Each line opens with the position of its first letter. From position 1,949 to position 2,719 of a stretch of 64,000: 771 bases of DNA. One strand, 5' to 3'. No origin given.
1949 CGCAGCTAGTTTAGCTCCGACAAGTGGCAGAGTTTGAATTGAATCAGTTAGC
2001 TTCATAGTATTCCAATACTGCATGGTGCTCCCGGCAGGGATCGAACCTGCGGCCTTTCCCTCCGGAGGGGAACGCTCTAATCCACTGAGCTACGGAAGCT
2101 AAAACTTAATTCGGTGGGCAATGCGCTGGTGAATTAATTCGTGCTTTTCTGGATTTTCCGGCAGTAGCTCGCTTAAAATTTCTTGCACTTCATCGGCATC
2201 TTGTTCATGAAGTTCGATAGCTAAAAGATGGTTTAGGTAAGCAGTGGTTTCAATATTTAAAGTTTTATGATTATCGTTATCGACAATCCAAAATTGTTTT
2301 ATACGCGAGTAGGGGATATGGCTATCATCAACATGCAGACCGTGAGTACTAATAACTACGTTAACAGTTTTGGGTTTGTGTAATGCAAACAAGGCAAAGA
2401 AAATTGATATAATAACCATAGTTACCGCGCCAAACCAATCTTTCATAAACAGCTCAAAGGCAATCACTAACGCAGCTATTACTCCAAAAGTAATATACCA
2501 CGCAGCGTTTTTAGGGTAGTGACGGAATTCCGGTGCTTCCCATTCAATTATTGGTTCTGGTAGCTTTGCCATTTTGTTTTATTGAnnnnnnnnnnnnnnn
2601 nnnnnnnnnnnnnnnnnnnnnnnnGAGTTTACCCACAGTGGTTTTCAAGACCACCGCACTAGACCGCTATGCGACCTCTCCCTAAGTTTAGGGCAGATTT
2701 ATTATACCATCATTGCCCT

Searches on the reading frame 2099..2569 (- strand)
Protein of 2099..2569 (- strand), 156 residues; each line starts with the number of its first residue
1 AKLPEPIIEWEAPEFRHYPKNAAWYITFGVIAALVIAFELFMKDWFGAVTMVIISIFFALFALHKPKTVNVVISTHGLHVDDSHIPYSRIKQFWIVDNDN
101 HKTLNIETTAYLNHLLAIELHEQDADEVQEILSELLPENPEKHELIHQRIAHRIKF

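Call 46: search_protein_families(library=pfam, proteins=[window:2099-2569:-], max_evalue=0.01)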
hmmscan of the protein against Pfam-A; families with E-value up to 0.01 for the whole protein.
window:2099-2569:- (156 aa): 3 families
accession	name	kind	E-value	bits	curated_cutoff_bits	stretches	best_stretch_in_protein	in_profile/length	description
PF11292.14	DUF3093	-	6.6e-05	23.7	23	1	19-102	8-89/140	Protein of unknown function (DUF3093)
PF18923.6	DUF5673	-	0.0034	17.8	26.7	1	73-134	5-63/66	Domain of unknown function (DUF5673)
PF06173.18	DUF986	-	0.0059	17.1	23.6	1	48-133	67-146/148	Protein of unknown function (DUF986)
